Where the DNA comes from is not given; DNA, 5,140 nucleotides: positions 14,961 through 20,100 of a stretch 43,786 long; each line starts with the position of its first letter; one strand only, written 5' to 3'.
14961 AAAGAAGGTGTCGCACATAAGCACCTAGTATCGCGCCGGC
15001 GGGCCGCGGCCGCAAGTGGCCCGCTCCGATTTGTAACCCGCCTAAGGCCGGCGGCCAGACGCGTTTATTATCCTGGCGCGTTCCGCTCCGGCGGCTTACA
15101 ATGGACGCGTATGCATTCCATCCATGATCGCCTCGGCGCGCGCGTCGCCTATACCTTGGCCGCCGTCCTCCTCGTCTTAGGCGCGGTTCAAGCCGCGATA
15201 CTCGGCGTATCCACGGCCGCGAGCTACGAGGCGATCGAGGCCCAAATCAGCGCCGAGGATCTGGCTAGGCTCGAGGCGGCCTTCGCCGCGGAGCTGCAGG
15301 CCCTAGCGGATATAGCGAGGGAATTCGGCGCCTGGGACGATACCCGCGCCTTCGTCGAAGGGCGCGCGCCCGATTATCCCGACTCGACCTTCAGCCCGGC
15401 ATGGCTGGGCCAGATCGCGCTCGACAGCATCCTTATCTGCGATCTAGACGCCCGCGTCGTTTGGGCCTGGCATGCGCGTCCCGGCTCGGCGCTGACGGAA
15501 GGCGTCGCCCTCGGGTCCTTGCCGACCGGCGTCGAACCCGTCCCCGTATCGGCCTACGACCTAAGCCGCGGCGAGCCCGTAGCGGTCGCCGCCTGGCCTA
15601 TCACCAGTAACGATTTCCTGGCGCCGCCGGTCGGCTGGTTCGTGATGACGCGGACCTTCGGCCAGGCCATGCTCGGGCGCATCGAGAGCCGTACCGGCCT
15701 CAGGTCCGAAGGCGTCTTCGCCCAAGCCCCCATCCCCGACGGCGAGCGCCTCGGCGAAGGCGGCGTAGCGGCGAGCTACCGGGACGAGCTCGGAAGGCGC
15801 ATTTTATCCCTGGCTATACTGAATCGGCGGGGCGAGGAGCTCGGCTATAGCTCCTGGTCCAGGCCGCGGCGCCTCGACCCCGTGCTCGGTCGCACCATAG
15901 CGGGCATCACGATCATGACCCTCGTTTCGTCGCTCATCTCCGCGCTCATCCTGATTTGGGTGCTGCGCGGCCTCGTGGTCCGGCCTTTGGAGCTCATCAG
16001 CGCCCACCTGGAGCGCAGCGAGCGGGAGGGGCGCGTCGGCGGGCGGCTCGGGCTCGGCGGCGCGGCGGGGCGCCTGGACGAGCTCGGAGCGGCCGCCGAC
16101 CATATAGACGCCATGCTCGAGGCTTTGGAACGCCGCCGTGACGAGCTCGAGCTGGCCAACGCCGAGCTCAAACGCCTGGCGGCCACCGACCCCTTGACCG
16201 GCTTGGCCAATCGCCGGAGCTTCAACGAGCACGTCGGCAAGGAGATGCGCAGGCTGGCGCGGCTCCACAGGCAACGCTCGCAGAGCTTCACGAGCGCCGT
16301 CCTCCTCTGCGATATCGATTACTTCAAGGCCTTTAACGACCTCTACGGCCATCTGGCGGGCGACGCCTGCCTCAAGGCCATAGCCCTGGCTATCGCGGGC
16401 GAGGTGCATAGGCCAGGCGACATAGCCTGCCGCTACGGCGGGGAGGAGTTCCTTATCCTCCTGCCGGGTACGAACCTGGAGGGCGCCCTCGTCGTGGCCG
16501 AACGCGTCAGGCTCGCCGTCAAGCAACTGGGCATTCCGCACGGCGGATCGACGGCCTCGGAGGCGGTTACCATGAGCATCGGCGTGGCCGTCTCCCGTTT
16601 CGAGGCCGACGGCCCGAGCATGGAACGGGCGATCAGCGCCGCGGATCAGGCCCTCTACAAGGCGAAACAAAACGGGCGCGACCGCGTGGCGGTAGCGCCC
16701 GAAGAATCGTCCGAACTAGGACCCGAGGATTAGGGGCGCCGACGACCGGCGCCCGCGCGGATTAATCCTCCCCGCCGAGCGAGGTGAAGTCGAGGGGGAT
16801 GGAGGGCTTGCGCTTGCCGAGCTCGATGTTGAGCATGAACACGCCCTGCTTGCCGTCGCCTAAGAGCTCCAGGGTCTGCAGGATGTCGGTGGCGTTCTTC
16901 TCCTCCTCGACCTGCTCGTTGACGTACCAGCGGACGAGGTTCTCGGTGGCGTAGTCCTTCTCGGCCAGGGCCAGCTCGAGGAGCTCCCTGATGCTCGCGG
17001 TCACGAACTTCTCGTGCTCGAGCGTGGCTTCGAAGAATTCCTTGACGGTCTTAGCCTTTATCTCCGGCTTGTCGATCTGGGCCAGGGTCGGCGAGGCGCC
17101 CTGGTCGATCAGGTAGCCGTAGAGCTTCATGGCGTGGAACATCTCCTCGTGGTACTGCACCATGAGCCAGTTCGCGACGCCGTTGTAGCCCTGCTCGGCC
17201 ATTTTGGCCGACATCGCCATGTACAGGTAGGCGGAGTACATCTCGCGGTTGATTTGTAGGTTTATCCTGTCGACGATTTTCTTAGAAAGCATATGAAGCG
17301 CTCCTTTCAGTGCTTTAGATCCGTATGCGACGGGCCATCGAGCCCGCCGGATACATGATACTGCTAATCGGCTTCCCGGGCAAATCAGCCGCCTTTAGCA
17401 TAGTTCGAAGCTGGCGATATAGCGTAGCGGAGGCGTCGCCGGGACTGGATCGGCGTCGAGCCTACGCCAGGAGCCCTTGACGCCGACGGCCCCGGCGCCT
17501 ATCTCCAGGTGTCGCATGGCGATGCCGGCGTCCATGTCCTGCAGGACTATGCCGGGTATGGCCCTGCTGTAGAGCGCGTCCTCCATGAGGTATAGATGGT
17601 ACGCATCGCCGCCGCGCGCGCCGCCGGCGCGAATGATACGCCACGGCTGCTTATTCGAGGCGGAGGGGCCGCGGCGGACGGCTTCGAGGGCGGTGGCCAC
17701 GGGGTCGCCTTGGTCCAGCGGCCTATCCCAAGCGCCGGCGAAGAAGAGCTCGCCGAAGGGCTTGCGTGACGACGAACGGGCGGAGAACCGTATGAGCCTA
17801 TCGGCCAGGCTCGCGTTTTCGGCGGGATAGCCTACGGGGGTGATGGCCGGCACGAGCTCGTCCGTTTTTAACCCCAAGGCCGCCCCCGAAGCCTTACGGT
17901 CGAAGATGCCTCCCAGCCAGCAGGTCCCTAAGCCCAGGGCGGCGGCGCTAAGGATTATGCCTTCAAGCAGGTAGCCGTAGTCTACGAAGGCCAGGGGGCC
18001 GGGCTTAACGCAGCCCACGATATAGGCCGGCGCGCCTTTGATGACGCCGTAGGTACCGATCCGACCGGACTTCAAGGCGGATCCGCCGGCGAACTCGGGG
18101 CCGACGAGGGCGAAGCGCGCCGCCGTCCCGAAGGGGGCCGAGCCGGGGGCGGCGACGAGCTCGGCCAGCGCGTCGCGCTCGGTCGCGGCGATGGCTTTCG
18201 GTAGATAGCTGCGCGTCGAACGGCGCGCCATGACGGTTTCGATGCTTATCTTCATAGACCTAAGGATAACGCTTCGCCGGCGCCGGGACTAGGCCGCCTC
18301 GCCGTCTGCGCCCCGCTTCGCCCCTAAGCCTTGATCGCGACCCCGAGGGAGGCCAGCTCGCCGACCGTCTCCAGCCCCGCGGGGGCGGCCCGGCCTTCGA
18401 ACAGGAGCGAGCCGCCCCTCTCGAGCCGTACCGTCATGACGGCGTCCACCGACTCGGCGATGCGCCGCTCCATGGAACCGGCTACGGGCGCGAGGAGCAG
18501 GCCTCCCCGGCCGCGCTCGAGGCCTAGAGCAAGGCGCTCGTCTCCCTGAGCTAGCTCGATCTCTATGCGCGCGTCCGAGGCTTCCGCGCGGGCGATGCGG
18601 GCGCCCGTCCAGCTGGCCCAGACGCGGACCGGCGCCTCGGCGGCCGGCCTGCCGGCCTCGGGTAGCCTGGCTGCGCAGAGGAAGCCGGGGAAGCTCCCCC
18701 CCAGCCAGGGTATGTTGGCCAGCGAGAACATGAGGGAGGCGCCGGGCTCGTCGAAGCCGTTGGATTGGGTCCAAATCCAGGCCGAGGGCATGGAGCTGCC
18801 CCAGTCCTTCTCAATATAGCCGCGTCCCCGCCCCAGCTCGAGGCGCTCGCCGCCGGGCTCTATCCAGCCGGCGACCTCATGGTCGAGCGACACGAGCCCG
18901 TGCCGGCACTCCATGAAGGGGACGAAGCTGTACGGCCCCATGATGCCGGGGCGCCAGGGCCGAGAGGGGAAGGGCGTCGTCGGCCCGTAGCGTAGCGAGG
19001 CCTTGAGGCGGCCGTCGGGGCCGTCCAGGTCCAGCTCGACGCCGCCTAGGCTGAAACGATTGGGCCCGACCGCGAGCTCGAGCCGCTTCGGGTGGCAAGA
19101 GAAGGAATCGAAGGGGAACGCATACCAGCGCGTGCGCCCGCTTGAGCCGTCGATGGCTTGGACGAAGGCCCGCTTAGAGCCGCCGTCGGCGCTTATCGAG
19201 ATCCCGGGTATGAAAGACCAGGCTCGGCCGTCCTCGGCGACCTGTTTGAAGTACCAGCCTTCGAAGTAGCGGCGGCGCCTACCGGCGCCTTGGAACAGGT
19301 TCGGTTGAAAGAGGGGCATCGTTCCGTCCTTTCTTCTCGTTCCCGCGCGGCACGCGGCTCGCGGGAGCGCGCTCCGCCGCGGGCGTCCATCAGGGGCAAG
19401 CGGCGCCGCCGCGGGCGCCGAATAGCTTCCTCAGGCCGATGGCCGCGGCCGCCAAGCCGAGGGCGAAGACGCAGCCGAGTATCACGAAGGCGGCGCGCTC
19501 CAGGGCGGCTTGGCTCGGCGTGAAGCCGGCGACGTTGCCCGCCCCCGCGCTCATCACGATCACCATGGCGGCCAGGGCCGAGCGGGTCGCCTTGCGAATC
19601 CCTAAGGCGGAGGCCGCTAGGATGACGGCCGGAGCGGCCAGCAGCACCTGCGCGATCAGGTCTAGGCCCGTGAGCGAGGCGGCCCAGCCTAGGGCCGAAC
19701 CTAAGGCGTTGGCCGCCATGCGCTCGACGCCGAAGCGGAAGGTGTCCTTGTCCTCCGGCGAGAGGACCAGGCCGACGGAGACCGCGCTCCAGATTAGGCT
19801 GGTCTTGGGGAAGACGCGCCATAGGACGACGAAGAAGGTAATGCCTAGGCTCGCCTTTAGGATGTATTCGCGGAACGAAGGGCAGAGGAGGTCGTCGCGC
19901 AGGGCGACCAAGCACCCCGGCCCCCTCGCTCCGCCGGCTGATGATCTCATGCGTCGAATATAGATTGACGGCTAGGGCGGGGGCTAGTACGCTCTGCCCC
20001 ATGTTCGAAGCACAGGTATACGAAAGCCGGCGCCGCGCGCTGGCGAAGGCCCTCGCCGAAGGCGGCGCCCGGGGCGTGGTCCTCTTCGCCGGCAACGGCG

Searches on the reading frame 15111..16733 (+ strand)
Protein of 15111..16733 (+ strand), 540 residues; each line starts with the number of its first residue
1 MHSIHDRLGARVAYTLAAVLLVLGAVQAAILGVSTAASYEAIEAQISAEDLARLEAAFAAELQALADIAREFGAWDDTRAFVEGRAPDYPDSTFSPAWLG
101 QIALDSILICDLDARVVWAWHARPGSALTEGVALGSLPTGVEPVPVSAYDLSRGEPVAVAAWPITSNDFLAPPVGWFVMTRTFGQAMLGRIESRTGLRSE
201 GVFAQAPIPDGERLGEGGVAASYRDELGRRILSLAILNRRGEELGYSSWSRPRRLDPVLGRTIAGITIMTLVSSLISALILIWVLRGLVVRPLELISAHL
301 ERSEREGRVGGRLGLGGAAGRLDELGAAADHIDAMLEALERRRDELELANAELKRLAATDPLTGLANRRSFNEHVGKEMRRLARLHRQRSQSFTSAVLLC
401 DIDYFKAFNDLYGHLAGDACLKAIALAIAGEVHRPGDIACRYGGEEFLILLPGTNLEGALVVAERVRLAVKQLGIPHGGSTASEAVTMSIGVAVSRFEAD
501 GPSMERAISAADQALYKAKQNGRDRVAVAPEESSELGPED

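Call 11: search_protein_families(library=pfam, proteins=[window:15111-16733:+])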
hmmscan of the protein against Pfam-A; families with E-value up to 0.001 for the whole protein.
window:15111-16733:+ (540 aa): 2 families
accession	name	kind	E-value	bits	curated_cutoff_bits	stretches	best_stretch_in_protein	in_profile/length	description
PF00990.26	GGDEF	-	1.9e-47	161.4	23.8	1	357-525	1-161/161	Diguanylate cyclase, GGDEF domain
PF05228.19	CHASE4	-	9.9e-20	71.5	26.2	1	57-198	1-136/140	CHASE4 domain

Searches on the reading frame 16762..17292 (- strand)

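Call 11: search_protein_families(library=pfam, proteins=[window:16762-17292:-])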
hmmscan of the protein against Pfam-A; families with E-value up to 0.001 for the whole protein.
window:16762-17292:- (176 aa): 1 family
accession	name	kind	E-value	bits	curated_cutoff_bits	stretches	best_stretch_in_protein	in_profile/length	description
PF00210.30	Ferritin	-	6.7e-40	136.7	24.5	1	8-143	2-141/142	Ferritin-like domain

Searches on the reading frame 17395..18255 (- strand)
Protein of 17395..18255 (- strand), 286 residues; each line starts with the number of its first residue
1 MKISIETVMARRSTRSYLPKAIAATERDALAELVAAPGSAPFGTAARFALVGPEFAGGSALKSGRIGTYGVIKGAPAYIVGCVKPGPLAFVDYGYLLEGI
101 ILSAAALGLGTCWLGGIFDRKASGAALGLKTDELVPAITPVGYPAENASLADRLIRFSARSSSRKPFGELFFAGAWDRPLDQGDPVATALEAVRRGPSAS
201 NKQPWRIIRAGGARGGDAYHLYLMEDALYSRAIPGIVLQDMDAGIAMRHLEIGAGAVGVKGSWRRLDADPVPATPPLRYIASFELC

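Call 11: search_protein_families(library=pfam, proteins=[window:17395-18255:-])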
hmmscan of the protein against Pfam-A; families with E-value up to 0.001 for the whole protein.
window:17395-18255:- (286 aa): 2 families
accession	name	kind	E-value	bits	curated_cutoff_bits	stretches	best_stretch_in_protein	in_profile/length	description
PF14512.11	TM1586_NiRdase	-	5.1e-25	88.8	27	1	5-254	3-215/215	Putative TM nitroreductase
PF00881.29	Nitroreductase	-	7.1e-14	52.8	23.5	1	87-143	113-167/167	Nitroreductase family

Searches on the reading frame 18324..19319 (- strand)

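Call 11: search_protein_families(library=pfam, proteins=[window:18324-19319:-])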
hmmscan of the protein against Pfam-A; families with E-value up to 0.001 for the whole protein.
window:18324-19319:- (331 aa): 1 family
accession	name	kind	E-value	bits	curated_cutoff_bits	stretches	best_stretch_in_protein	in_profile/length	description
PF14249.11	Tocopherol_cycl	-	4.7e-14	52.6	26.6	1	127-195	146-215/335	Tocopherol cyclase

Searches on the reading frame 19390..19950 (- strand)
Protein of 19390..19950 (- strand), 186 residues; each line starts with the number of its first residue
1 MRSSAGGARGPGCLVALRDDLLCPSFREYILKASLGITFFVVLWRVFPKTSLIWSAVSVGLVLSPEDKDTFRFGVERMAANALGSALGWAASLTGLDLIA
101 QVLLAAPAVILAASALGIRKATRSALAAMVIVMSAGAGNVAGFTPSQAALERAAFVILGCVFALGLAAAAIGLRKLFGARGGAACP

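Call 11: search_protein_families(library=pfam, proteins=[window:19390-19950:-])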
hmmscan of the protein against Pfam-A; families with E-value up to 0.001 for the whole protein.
window:19390-19950:- (186 aa): 1 family
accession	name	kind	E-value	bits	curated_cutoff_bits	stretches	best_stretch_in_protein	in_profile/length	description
PF13515.12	FUSC_2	-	2.8e-10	40.8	25.6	1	42-164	4-124/126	Fusaric acid resistance protein-like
